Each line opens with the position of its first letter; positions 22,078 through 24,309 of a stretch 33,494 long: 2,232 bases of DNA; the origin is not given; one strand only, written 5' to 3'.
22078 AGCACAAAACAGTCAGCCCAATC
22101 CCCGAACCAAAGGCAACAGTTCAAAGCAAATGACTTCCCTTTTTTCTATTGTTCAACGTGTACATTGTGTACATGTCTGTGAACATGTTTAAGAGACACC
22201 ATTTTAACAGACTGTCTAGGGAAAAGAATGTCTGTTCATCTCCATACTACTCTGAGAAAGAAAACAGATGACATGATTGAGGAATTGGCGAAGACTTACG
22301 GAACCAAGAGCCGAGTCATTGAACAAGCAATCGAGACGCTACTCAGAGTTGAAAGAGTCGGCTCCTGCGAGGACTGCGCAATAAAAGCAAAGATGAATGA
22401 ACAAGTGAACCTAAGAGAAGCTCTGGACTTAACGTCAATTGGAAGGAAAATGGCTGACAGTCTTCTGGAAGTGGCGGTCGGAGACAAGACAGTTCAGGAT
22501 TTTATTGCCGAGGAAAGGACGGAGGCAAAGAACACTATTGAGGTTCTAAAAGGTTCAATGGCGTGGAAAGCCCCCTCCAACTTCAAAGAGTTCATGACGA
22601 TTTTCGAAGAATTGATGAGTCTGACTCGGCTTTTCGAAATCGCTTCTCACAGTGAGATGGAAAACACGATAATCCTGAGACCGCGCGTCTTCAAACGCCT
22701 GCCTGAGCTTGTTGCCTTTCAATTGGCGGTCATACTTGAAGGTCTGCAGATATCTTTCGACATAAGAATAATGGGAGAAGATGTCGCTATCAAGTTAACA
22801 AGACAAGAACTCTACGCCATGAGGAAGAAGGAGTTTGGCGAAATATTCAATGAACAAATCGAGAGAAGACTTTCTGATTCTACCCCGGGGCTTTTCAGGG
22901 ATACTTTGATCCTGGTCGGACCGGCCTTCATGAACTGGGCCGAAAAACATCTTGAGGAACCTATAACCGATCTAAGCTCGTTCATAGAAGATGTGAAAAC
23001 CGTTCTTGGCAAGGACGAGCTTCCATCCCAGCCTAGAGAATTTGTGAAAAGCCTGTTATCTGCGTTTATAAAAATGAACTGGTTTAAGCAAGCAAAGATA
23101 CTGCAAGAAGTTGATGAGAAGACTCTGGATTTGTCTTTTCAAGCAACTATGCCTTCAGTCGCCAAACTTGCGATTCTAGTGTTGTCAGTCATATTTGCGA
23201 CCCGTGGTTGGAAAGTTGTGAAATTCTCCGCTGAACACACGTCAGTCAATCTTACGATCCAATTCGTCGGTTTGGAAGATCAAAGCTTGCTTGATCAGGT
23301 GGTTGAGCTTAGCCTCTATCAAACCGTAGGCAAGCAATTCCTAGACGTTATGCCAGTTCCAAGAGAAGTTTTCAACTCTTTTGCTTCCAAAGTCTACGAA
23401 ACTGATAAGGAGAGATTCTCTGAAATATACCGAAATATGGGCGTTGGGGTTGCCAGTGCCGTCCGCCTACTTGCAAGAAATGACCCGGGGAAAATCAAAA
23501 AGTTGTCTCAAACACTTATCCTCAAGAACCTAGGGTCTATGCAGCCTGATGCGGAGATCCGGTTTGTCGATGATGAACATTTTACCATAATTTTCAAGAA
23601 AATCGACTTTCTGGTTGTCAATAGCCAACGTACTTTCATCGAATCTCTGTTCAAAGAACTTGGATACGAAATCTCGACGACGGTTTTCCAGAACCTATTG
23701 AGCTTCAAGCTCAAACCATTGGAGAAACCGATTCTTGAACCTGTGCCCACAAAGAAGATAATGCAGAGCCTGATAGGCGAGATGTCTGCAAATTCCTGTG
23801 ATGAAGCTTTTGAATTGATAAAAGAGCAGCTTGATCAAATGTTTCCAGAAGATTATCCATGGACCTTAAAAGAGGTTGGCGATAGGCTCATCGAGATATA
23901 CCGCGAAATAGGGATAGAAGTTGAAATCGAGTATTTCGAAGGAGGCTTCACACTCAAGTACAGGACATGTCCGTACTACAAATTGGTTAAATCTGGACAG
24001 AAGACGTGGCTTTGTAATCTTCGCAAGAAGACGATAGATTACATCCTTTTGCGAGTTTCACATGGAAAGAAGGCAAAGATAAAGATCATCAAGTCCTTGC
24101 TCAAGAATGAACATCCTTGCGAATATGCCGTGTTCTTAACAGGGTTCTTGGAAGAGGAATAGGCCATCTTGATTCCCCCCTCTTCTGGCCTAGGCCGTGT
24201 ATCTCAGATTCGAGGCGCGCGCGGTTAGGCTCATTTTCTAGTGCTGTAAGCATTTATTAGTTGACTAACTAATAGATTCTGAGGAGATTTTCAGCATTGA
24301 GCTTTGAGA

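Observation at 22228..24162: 644-aa RHH protein with four V4R-like modules: an unusual one-component sensor architecture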

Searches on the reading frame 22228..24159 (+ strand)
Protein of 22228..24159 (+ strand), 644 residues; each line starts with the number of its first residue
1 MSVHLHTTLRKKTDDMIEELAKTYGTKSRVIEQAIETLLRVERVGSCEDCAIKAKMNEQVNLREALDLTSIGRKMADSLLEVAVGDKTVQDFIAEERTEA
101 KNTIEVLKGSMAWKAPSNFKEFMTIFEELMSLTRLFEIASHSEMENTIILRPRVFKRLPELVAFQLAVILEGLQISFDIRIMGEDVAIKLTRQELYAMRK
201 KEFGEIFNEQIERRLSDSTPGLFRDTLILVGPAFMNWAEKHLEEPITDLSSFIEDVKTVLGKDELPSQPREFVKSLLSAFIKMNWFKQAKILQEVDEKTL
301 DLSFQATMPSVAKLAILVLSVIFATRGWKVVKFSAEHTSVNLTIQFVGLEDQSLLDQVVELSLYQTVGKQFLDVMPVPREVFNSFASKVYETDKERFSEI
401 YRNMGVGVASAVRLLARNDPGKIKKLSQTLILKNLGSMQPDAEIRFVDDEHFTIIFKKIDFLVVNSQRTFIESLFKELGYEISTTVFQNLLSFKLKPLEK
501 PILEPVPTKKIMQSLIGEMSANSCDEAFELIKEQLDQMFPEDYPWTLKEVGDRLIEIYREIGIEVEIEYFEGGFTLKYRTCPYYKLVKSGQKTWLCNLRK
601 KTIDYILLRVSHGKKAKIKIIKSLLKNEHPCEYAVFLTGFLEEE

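Call 3: search_protein_families(library=pfam, proteins=[window:22228-24159:+], max_evalue=10)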
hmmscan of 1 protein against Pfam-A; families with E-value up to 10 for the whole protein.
window:22228-24159:+ (644 aa): 0 families
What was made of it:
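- On V4R domain (Pfam PF02830): No V4R hit appears for the whole protein at E<=10 (call 3).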

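Call 4: search_protein_families(library=ncbifam, proteins=[window:22228-24159:+], max_evalue=10)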
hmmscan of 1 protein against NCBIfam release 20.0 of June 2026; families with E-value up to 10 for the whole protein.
window:22228-24159:+ (644 aa): 1 family
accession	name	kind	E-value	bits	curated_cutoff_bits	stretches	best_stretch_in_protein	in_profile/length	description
NF010671.0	PRK14068.1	equivalog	0.16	12.1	95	1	56-103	23-71/76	exodeoxyribonuclease VII small subunit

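Call 5: search_solved_structures(query=window:22228-24159:+, max_evalue=10, show_alignments=3)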
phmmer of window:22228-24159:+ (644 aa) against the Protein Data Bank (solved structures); distinct sequences matched with E-value up to 10: 1.
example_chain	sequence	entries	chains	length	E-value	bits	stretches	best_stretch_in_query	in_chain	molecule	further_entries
5i8l_A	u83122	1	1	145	0.83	11.3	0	49-77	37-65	Lysozyme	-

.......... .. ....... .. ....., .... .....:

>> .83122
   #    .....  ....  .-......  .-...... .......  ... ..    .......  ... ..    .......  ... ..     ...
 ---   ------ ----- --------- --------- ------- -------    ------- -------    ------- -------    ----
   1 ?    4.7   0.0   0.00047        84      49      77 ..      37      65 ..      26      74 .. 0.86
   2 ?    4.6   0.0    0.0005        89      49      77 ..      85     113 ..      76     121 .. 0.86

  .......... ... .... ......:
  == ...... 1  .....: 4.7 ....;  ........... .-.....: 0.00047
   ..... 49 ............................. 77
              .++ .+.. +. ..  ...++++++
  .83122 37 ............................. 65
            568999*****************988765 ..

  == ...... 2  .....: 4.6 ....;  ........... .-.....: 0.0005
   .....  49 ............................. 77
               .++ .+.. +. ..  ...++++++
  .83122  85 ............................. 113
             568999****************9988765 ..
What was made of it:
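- Tried and rejected: Single-sequence Pfam, NCBIfam and PDB searches of the whole protein found nothing (calls 3-5).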

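Call 6: find_homologous_proteins(query=window:22228-24159:+, max_evalue=0.001)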
Query window:22228-24159:+ (644 aa): 479 proteins with E <= 0.001 among 8000 candidates; the best 120 are listed.
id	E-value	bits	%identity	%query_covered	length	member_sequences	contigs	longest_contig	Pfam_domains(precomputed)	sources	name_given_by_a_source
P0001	0.0e+0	1382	97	100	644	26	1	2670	-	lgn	-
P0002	0.0e+0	1302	90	100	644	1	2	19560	-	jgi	jgi:hypothetical protein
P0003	0.0e+0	1203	81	100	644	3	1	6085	-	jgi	jgi:hypothetical protein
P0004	0.0e+0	1197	81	100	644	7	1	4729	-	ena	-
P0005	0.0e+0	1167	77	100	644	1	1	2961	-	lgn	-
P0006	0.0e+0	1167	77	100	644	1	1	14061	-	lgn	-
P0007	0.0e+0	1166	77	100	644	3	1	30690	-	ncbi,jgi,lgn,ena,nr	ncbi:MAG TPA: hypothetical protein VMT26_00135 [Candidatus Bathyarchaeia archaeon]|jgi:hypothetical 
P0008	0.0e+0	1166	77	100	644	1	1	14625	-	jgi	jgi:hypothetical protein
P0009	0.0e+0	1166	77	100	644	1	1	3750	-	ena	-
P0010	0.0e+0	1166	77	100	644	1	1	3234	-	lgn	-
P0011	0.0e+0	1166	77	100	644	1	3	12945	-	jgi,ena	jgi:hypothetical protein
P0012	0.0e+0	1165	77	100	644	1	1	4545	-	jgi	jgi:hypothetical protein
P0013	0.0e+0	1165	77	100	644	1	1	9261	-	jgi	jgi:hypothetical protein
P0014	0.0e+0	1165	76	100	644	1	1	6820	-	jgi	-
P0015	0.0e+0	1165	77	100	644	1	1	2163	-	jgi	-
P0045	0.0e+0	1152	76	100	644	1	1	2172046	-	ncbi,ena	-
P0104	0.0e+0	1114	72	100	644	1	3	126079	-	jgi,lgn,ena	-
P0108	0.0e+0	1108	73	100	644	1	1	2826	-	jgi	jgi:antitoxin component of RelBE/YafQ-DinJ toxin-antitoxin module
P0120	0.0e+0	1097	72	100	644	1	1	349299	-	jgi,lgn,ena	-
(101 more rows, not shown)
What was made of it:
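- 22228..24162 (+): 644-aa ORF: candidate RHH one-component regulator. 479 relatives (call 6).
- Checked: There are 479 relatives at E<=1e-3, and nearly all of the 120 listed are 644 aa (a few are 629-648) at 72-97% identity (call 6).
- JGI gives that name to ortholog P0108 (call 6).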

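Call 11: search_solved_structures(query=A1, max_evalue=10, show_alignments=4)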
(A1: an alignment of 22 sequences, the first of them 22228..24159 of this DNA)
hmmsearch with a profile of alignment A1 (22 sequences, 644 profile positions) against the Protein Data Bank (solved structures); distinct sequences matched with E-value up to 10: 3.
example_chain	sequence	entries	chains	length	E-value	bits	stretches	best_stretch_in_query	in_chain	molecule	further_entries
5i8l_A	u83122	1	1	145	0.091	14.4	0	50-79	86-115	Lysozyme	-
1v9p_A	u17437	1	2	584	0.39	12.3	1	17-52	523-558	DNA ligase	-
1dgs_A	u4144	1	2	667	1.2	10.7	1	17-53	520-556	DNA LIGASE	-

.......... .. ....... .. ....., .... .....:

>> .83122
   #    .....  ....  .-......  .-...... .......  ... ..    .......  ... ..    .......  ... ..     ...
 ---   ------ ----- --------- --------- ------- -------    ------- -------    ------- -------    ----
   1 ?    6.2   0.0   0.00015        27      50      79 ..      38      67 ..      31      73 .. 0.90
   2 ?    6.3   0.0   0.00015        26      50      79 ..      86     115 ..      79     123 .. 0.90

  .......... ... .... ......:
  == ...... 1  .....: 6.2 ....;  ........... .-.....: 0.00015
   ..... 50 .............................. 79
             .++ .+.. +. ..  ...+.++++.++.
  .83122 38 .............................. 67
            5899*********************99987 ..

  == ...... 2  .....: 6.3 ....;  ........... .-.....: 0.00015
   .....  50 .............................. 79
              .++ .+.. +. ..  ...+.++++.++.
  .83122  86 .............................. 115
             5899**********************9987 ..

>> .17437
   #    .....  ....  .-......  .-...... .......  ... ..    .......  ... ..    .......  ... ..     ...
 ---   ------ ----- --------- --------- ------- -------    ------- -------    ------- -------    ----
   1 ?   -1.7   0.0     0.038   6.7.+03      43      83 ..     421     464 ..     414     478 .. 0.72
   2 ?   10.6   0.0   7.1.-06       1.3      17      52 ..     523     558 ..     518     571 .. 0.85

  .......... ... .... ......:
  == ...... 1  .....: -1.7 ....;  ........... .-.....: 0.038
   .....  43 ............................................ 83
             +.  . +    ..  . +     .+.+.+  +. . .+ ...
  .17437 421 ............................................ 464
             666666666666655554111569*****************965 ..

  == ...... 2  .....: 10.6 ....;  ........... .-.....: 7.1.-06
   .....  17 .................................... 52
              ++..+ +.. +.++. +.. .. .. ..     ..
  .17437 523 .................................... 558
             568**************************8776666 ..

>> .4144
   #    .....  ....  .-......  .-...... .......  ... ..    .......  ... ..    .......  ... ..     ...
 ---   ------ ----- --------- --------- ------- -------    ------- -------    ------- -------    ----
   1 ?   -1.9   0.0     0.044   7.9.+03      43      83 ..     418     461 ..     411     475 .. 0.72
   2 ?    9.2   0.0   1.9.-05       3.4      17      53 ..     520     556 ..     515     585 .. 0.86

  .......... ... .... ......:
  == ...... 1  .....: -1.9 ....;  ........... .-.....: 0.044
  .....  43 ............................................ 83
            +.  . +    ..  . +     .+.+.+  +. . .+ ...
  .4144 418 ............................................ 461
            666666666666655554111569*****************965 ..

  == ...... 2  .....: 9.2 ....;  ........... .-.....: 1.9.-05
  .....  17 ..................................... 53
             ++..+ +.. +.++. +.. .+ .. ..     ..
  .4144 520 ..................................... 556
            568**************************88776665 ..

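Call 20: find_encoding_contigs(protein=P0120, flank=8000, max_places=2)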
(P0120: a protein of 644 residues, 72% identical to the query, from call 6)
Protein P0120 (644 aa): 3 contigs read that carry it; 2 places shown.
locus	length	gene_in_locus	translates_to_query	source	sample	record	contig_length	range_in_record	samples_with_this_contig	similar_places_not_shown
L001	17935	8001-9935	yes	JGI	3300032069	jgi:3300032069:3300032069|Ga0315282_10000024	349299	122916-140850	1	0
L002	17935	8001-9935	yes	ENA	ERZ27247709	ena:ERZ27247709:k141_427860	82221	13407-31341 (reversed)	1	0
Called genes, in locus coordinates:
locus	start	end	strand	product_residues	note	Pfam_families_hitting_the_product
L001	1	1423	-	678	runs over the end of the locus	PF14551:MCM_N, PF17207:MCM_OB, PF00493:MCM, PF07728:AAA_5, PF01078:Mg_chelatase (weak), PF17855:MCM_lid, PF21120: (weak)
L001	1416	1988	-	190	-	PF25005:PSF2_N (weak), PF05916:Sld5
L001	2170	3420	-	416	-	PF02812:ELFV_dehydrog_N, PF00208:ELFV_dehydrog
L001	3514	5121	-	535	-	PF01645:Glu_synthase (weak)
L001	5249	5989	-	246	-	PF05625:PAXNEB, PF23442:DUF7125 (faint)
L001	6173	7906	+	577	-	PF02812:ELFV_dehydrog_N, PF00208:ELFV_dehydrog, PF02826:2-Hacid_dh_C (faint)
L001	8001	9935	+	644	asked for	-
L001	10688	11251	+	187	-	PF12840:HTH_20 (faint), PF13404:HTH_AsnC-type, PF13412:HTH_24, PF01022:HTH_5 (weak), PF01047:MarR, PF08279:HTH_11 (faint), PF12802:MarR_2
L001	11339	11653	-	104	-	-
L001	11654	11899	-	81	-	PF01037:AsnC_trans_reg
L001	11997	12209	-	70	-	PF09834:DUF2061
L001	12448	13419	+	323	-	PF03215:Rad17 (weak), PF05496:RuvB_N (weak), PF00004:AAA, PF13177:DNA_pol3_delta2, PF21960:RCF1-5-like_lid, PF25361:AAA_lid_RFC1 (weak), PF16193:AAA_assoc_2 (faint), PF08542:Rep_fac_C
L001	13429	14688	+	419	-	PF00004:AAA, PF21960:RCF1-5-like_lid (weak)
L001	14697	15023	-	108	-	PF01588:tRNA_bind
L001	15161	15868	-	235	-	PF01966:HD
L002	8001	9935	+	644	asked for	-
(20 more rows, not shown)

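Call 21: find_encoding_contigs(protein=P0104, flank=8000, max_places=2)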
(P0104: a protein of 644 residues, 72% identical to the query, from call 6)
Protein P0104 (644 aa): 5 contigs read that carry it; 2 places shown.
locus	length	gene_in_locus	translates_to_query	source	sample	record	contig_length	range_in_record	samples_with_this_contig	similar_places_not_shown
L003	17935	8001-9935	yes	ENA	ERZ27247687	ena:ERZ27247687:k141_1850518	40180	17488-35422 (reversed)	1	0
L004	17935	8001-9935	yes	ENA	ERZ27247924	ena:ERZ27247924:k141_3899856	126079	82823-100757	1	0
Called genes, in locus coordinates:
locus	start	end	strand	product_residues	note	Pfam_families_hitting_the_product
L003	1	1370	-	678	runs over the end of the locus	PF14551:MCM_N, PF17207:MCM_OB, PF00493:MCM, PF07728:AAA_5, PF01078:Mg_chelatase (weak), PF17855:MCM_lid, PF21120: (weak)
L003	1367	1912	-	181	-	PF25005:PSF2_N (weak), PF05916:Sld5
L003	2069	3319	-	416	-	PF02812:ELFV_dehydrog_N, PF00208:ELFV_dehydrog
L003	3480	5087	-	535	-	PF01645:Glu_synthase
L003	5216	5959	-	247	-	PF05625:PAXNEB, PF23442:DUF7125 (faint)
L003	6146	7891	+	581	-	PF02812:ELFV_dehydrog_N, PF00208:ELFV_dehydrog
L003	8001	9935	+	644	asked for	-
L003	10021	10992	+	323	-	PF03215:Rad17 (weak), PF05496:RuvB_N (weak), PF00004:AAA, PF13177:DNA_pol3_delta2, PF21960:RCF1-5-like_lid, PF25361:AAA_lid_RFC1 (weak), PF16193:AAA_assoc_2 (faint), PF08542:Rep_fac_C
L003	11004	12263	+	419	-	PF03215:Rad17 (weak), PF00004:AAA, PF21960:RCF1-5-like_lid, PF22608:DNAX_ATPase_lid (weak), PF25361:AAA_lid_RFC1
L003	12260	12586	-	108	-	PF01588:tRNA_bind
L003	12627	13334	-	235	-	PF01966:HD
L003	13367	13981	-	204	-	PF04493:Endonuclease_5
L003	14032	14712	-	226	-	PF01997:Translin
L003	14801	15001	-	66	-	-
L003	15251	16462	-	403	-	PF00464:SHMT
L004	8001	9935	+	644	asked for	-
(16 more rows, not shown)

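Call 22: find_encoding_contigs(protein=P0045, flank=8000, max_places=2)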
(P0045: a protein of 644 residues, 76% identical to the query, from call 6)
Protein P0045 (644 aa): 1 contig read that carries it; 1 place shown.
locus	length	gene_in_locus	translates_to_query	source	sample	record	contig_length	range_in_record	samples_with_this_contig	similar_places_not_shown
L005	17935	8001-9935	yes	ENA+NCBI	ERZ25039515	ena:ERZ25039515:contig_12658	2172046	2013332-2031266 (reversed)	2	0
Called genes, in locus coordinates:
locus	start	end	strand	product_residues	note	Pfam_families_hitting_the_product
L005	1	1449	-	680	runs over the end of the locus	PF14551:MCM_N, PF17207:MCM_OB, PF00493:MCM, PF07728:AAA_5, PF01078:Mg_chelatase (weak), PF17855:MCM_lid, PF21120:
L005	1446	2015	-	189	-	PF05916:Sld5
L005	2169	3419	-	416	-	PF02812:ELFV_dehydrog_N, PF00208:ELFV_dehydrog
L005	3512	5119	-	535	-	PF01645:Glu_synthase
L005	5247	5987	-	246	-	PF05625:PAXNEB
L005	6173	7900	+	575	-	PF02812:ELFV_dehydrog_N, PF00208:ELFV_dehydrog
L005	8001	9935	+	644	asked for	-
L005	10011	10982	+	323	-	PF03215:Rad17 (weak), PF05496:RuvB_N (weak), PF00004:AAA, PF13177:DNA_pol3_delta2, PF21960:RCF1-5-like_lid, PF25361:AAA_lid_RFC1 (weak), PF16193:AAA_assoc_2 (weak), PF08542:Rep_fac_C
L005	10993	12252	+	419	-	PF03215:Rad17 (weak), PF00004:AAA, PF21960:RCF1-5-like_lid (weak), PF22608:DNAX_ATPase_lid (weak), PF25361:AAA_lid_RFC1 (weak)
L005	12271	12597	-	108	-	PF01588:tRNA_bind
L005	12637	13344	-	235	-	PF01966:HD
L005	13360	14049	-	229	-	PF04493:Endonuclease_5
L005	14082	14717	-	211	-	PF01997:Translin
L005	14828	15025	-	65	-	-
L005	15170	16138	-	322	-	PF04055:Radical_SAM, PF08608:Wyosine_form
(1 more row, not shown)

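Call 25: search_protein_representatives(alignment_id=A1)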
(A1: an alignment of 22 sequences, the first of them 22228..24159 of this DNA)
Query: 22 sequences, 644 profile positions. Proteins with E-value up to 0.001 (for the whole library): 42; up to 1e-10: 29; up to 1e-30: 11. The best 42 are listed.
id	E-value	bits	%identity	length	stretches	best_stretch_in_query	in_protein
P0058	0.0e+00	1340.3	-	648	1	1-644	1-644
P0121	2.4e-141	488.8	-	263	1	1-260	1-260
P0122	1.4e-54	202.2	-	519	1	4-496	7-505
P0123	2.3e-54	201.5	-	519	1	4-491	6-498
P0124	1.7e-50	188.7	-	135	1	124-255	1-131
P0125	5.9e-45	170.4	-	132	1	556-644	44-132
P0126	5.6e-44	167.1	-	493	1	3-493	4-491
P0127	5.4e-43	163.9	-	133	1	1-116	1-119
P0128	8.3e-39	150.1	-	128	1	565-642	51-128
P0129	6.2e-36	140.6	-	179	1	474-566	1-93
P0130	9.1e-31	123.5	-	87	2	603-644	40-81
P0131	1.6e-27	112.8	-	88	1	575-643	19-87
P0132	3.1e-25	105.2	-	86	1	557-616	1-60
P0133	1.5e-24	103.0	-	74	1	512-586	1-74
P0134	7.1e-24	100.7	-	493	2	2-209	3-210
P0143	2.0e-13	66.2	-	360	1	5-188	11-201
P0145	2.7e-12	62.5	-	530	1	6-304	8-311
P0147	1.0e-11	60.6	-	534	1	9-193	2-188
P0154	1.6e-08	50.0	-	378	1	3-319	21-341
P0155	3.2e-08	49.0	-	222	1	4-212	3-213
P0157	6.2e-07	44.7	-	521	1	6-188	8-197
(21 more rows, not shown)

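Call 26: predict_structure(alignment_id=A1)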
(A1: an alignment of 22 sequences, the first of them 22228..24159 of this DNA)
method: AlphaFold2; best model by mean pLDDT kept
length: 644 residues; sequences in the alignment: 22
mean_pLDDT: 46.6   pTM: 0.30
mean pLDDT of the five models: 46.6, 45.4, 39.2, 38.0, 37.8
residues with pLDDT >= 90: 0; 70-90: 90; 50-70: 138; < 50: 416
segments of 3 or more residues with pLDDT < 50: 1-17, 19-59, 79-89, 111-113, 118-121, 128-163, 175-181, 183-251, 293-300, 308-314, 320-471, 484-495, 613-644
pLDDT, mean of each block of 10 residues (from residue 1): 29 43 42 36 33 42 50 50 42 61 59 49 50 35 27 36 51 49 45 38 36 35 28 33 33 62 64 70 63 48 52 49 41 30 30 27 24 26 29 37 35 36 40 32 24 24 38 54 44 54 73 80 86 84 75 79 65 58 70 75 75 39 33 32 28
secondary structure, 60 per line:
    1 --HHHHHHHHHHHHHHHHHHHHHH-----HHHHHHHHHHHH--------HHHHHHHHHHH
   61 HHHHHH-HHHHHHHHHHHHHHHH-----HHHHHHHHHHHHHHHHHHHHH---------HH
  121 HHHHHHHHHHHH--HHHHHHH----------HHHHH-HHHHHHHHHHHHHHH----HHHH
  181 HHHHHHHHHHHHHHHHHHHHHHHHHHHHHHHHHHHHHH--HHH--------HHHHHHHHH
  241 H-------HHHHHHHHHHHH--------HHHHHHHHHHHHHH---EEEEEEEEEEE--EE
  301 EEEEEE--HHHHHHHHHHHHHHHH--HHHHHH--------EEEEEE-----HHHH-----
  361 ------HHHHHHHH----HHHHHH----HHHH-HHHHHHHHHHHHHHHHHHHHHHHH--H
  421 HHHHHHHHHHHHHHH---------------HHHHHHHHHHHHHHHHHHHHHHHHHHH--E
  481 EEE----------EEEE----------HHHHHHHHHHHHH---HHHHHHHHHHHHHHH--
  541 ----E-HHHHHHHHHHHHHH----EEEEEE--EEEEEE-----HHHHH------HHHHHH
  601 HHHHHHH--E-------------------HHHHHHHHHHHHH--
elements in order (helices of 4 or more, strands of 3 or more residues): H3-24 H30-41 H50-66 H68-83 H89-109 H119-132 H135-141 H152-156 H158-172 H177-218 H232-241 H249-260 H269-282 E286-296 E299-306 H309-324 H327-332 E341-346 H352-355 H367-374 H379-384 H389-392 H394-417 H420-435 H451-477 E480-483 E494-497 H508-520 H524-538 H547-560 E565-570 E573-578 H584-588 H595-607 H630-642
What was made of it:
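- Tried and rejected: The first AlphaFold model, built on a shallow alignment, was unusable (pLDDT 46.6, call 26).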
